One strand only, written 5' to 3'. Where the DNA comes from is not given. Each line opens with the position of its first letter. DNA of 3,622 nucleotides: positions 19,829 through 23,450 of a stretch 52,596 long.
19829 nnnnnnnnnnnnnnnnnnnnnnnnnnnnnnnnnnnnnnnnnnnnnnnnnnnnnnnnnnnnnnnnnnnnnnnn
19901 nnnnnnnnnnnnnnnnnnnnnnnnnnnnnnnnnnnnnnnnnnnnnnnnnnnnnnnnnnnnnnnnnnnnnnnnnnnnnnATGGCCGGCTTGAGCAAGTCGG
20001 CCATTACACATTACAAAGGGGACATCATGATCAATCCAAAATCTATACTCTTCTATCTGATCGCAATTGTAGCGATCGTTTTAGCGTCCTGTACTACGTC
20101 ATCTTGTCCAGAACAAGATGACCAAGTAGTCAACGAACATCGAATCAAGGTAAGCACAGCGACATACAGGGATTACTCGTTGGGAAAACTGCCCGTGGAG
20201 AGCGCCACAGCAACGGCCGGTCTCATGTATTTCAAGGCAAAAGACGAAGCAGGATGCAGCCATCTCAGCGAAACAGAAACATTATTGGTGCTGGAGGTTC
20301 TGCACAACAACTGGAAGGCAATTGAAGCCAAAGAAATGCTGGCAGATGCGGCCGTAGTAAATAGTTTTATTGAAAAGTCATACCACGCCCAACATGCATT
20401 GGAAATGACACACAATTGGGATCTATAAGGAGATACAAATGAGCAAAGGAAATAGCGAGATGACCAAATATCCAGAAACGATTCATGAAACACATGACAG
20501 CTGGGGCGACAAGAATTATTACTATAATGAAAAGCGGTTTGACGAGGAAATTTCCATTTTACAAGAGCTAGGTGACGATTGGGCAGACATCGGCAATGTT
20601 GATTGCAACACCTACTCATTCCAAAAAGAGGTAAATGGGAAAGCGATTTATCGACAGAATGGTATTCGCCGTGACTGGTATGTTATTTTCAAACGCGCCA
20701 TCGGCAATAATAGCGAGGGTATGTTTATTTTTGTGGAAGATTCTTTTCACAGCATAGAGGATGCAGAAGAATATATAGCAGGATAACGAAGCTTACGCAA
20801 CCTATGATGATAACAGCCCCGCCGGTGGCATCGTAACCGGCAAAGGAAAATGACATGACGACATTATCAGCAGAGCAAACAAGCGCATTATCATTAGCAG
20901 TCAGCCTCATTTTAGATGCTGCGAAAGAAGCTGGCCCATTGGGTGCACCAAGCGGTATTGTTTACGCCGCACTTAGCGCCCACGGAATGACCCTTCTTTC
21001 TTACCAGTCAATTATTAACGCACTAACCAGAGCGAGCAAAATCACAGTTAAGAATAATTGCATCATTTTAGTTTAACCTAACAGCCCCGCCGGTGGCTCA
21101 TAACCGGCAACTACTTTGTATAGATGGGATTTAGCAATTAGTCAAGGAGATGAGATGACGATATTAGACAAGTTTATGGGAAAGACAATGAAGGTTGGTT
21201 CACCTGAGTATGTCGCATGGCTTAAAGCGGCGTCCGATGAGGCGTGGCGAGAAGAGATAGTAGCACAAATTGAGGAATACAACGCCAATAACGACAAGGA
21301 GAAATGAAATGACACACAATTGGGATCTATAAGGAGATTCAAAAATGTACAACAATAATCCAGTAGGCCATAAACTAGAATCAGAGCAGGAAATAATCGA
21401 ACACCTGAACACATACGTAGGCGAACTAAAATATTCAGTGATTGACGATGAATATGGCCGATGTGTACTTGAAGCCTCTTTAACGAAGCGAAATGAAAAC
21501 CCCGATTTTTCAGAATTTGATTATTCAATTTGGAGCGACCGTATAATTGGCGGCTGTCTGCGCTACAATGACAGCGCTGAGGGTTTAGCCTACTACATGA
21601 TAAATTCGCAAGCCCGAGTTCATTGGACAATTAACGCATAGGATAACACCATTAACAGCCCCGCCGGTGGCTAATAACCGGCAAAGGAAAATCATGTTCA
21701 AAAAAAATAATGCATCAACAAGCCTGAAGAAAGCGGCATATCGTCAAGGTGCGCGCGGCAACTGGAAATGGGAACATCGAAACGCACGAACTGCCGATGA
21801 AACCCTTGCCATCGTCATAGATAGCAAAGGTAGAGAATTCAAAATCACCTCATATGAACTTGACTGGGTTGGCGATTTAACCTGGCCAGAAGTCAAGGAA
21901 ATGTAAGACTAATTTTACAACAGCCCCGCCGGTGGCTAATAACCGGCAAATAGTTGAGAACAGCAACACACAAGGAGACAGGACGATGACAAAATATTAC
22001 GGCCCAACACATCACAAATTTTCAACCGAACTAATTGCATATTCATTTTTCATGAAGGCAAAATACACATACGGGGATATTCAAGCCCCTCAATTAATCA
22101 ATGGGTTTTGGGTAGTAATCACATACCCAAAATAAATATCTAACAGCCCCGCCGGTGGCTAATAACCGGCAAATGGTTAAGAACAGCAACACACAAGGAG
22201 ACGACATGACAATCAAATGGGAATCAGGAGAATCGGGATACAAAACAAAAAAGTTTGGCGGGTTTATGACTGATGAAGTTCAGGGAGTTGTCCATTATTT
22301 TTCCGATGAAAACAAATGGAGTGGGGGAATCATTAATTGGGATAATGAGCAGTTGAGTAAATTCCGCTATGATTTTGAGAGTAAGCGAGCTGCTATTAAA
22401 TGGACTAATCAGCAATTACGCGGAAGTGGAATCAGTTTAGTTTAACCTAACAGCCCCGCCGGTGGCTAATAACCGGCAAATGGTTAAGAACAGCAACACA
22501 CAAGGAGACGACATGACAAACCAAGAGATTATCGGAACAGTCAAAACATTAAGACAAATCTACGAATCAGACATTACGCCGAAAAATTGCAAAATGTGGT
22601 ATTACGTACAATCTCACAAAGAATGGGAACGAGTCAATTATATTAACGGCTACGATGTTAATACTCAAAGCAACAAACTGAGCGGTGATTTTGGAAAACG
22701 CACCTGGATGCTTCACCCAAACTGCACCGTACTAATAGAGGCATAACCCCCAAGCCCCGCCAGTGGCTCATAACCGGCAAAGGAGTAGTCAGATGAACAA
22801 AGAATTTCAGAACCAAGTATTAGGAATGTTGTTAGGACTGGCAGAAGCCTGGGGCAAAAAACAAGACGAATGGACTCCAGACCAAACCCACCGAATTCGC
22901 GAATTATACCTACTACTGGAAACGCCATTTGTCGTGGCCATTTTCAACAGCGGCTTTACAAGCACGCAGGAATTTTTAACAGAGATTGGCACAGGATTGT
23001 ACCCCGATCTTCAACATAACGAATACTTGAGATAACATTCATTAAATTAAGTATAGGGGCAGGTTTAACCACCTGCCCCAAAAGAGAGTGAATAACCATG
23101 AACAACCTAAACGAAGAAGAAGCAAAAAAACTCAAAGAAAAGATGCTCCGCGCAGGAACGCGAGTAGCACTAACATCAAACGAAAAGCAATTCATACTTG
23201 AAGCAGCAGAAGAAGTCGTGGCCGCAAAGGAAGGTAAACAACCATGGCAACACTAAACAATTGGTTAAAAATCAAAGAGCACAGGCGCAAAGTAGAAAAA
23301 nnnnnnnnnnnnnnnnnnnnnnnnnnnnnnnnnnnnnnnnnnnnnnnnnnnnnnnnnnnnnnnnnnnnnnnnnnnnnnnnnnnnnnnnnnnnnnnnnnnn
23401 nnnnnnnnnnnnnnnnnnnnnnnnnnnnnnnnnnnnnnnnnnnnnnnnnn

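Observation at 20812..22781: Array of small genes each preceded by the same conserved stem-loop (seven copies), three with an identical ~60-nt leader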

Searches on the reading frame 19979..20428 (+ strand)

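Call 11: search_protein_families(library=pfam, proteins=[window:19979-20428:+], max_evalue=0.1)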
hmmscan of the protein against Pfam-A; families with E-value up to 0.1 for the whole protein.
window:19979-20428:+ (149 aa): 0 families

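Call 78: search_protein_families(library=phrogs, proteins=[window:19979-20428:+], max_evalue=0.05)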
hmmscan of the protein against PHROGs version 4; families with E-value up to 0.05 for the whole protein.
window:19979-20428:+ (149 aa): 1 family
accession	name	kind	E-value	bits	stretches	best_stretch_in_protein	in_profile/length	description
phrog_12133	-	unknown function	0.014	16.5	1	85-119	28-62/127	-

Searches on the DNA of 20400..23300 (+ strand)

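Call 7: search_dna_similar(query=window:20400-23300:+, collection=phages, mode=near, max_rows=30)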
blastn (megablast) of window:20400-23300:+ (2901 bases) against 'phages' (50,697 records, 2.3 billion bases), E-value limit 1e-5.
No match.

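Call 20: build_rna_model(alignment_id=A1, structure=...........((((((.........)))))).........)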
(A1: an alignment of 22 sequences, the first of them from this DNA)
Model R1 built from alignment A1 (22 sequences, 41 columns); structure: as given.
model positions 41; base pairs 6; branch points 0; effective number of sequences 22; information 1.279 bits per position. Calibrated on 0.2 Mb of random sequence (short: E-values are rough).
structure used (alignment columns):
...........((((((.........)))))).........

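Call 21: search_with_rna_model(model_id=R1, sources=[window, L001, L002, L003, L004, L005, L006, L007, L008, L009, L010, L011, L012, L013, L015, L016], max_evalue=10, show_alignments=0)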
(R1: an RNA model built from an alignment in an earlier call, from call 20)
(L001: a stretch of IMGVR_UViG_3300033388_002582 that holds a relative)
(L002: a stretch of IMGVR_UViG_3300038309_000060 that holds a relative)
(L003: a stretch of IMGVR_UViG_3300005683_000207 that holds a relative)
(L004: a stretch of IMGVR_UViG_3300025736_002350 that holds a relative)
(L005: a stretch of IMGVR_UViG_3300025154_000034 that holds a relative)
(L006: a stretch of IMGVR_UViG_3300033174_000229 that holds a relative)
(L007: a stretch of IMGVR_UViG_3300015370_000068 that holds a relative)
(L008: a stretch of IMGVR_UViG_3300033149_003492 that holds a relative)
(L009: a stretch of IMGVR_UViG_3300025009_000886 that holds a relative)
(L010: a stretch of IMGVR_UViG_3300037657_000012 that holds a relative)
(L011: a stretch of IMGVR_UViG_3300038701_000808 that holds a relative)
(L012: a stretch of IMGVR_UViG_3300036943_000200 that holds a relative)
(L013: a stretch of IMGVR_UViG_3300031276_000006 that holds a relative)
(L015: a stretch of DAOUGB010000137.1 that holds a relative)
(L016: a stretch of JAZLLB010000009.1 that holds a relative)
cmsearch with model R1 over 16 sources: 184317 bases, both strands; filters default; matches with E-value up to 10: 32.
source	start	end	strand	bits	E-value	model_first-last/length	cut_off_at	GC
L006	5589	5629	-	61.7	2.7e-11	1-41/41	no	0.61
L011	8009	8048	+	61.5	2.9e-11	1-41/41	no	0.57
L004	1827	1867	+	60.9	4e-11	1-41/41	no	0.66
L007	6294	6334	+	60.4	5e-11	1-41/41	no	0.63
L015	1222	1262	+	59.7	7.3e-11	1-41/41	no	0.68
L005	1961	2001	-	59.5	8e-11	1-41/41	no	0.59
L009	7483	7523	+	59.5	8e-11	1-41/41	no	0.59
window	20810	20850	+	59.5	8.1e-11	1-41/41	no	0.56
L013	11353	11392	-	58.7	1.2e-10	1-41/41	no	0.62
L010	8888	8928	+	58.5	1.3e-10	1-41/41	no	0.63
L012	5226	5266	+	58.4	1.3e-10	1-41/41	no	0.59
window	21652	21691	+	58.2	1.5e-10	1-41/41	no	0.52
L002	9721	9760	-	56.7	3.1e-10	1-41/41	no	0.52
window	22140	22179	+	56.7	3.2e-10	1-41/41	no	0.55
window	22447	22486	+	56.7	3.2e-10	1-41/41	no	0.55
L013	11597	11636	-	55.6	5.6e-10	1-41/41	no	0.57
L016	1456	1496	+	53.1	1.9e-09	1-41/41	no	0.54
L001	581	621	-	50.5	7.2e-09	1-41/41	no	0.59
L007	1451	1491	+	48.8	1.7e-08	1-41/41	no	0.66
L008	50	90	+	47.7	2.9e-08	1-41/41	no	0.71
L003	4388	4427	-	43.7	2.1e-07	1-41/41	no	0.5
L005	11187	11215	-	13.7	0.72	1-41/41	no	0.52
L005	1798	1831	-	10.7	3.2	1-41/41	no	0.5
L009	7653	7686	+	10.7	3.2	1-41/41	no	0.5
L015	1790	1822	+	9.1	7.1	1-41/41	no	0.58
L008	5499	5523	-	9.1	7.2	1-41/41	no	0.56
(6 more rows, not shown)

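Call 30: search_rna_families(source=window, start=20700, end=22900, threshold=evalue, max_evalue=10)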
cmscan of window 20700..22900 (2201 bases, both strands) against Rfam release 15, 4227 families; matches with E-value up to 10: 2.
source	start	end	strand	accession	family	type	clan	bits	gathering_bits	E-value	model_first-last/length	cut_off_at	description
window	22654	22709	+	RF01312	sR9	Gene; snRNA; snoRNA; CD-box;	-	17.1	36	4.3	1-55/55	no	Small nucleolar RNA sR9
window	20799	20861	+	RF01516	v-snoRNA-1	Gene; snRNA; snoRNA; CD-box;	-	15.1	75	7.7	1-65/65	no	Human herpesvirus 1 small nucleolar RNA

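Call 41: search_with_rna_model(model_id=R1, sources=[L021, L031, L034, L037, L041, L047, L049, L051, L058, L062, L064, L070], max_evalue=1)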
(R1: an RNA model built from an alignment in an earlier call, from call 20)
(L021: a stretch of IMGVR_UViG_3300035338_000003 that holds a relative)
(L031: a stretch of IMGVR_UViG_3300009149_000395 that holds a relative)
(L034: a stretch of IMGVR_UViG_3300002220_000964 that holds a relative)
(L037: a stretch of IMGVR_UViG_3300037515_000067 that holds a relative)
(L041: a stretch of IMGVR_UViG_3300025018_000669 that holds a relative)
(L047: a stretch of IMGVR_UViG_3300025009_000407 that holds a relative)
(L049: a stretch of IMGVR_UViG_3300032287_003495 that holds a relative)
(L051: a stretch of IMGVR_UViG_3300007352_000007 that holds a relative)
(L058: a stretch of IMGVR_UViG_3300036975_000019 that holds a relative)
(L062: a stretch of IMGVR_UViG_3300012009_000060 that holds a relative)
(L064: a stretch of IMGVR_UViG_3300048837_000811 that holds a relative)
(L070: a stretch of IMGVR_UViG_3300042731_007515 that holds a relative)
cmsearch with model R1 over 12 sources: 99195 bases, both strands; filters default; matches with E-value up to 1: 13.
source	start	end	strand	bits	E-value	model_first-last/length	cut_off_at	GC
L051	2031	2071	-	55.7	2.9e-10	1-41/41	no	0.63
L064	711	751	-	54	6.6e-10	1-41/41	no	0.63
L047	7958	7998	+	52.7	1.3e-09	1-41/41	no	0.61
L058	2075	2115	+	49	8.3e-09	1-41/41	no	0.66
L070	7415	7455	-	49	8.3e-09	1-41/41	no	0.66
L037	6986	7025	+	48.2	1.2e-08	1-41/41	no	0.68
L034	6481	6521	+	47.6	1.6e-08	1-41/41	no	0.66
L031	612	652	+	45.1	5.8e-08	1-41/41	no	0.66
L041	10917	10957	-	37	3.4e-06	1-41/41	no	0.59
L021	752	791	-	35.7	6.4e-06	1-41/41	no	0.73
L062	2058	2099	+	27.9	0.00032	1-41/41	no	0.71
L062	3509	3549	+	22.1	0.0059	1-41/41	no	0.73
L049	13119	13156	+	15.8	0.14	1-41/41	no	0.68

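Call 88: search_with_rna_model(model_id=R1, sources=[L306, L307, L308, L309, L310, L311], max_evalue=10, show_alignments=4)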
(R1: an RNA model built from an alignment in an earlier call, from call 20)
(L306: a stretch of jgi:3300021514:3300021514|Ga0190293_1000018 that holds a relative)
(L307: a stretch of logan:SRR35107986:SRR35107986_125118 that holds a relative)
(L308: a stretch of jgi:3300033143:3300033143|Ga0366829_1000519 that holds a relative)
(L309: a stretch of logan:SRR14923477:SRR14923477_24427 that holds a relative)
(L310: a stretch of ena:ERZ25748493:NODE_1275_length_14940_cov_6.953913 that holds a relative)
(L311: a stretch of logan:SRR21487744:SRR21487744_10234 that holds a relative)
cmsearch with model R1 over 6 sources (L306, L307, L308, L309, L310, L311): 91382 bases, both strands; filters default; matches with E-value up to 10: 4.
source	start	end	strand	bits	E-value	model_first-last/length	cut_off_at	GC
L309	3717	3738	-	11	1.4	1-41/41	no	0.55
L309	11567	11601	-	10.8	1.5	1-41/41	no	0.69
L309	2590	2608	+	9.1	3.6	1-41/41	no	0.47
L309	10642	10691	+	8.9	3.9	1-41/41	no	0.7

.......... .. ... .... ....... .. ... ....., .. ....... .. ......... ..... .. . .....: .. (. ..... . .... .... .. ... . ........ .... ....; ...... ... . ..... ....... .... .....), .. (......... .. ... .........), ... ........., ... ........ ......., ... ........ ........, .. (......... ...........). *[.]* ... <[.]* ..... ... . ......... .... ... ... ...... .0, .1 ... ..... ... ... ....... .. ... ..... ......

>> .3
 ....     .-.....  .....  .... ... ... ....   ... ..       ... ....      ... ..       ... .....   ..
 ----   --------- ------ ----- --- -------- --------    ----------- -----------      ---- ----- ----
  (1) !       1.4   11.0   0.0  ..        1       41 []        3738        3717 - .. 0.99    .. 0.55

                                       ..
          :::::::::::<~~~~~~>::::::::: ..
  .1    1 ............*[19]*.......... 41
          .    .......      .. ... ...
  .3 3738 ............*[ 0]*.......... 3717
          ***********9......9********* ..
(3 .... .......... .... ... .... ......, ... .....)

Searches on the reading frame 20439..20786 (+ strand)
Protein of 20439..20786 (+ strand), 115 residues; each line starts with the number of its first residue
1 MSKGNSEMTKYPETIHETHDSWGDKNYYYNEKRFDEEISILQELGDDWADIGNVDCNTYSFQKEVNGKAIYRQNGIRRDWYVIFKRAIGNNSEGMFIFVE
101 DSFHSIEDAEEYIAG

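Call 11: search_protein_families(library=pfam, proteins=[window:20439-20786:+], max_evalue=0.1)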
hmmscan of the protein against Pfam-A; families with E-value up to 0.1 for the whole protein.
window:20439-20786:+ (115 aa): 1 family
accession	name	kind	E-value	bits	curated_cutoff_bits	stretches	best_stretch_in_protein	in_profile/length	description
PF06191.17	DUF995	-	0.047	13.9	20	1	48-93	85-129/140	Protein of unknown function (DUF995)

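Call 44: find_encoding_contigs(protein=window:20439-20786:+, flank=6000, max_places=10)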
Protein window:20439-20786:+ (115 aa): 2 contigs read that carry it; 1 place shown.
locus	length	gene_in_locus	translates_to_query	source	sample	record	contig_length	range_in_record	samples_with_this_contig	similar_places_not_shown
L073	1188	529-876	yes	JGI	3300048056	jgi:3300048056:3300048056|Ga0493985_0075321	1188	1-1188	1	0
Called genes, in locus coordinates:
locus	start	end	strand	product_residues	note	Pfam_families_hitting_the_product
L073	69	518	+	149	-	-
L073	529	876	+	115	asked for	-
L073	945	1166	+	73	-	-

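Call 78: search_protein_families(library=phrogs, proteins=[window:20439-20786:+], max_evalue=0.05)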
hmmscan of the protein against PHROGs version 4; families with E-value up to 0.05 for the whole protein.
window:20439-20786:+ (115 aa): 0 families

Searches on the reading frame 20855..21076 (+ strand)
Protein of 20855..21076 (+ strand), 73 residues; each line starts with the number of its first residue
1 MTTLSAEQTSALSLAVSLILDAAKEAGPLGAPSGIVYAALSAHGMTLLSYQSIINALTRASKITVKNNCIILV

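Call 11: search_protein_families(library=pfam, proteins=[window:20855-21076:+], max_evalue=0.1)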
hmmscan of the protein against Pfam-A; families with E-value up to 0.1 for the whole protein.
window:20855-21076:+ (73 aa): 0 families

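Call 78: search_protein_families(library=phrogs, proteins=[window:20855-21076:+], max_evalue=0.05)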
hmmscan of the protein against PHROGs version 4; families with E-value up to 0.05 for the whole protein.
window:20855-21076:+ (73 aa): 0 families

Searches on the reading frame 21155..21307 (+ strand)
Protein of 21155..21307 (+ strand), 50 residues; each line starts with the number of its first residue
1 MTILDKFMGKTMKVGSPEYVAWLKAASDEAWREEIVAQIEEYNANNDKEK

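Call 11: search_protein_families(library=pfam, proteins=[window:21155-21307:+], max_evalue=0.1)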
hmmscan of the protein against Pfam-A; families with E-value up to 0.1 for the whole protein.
window:21155-21307:+ (50 aa): 1 family
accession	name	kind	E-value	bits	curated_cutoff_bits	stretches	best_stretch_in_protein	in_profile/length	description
PF21335.2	ATPD_C_metazoa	-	0.089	13.4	26.5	0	23-40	17-34/42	Metazoan delta subunit of F1F0-ATP synthase, C-terminal domain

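Call 78: search_protein_families(library=phrogs, proteins=[window:21155-21307:+], max_evalue=0.05)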
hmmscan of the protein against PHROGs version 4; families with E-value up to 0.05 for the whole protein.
window:21155-21307:+ (50 aa): 0 families
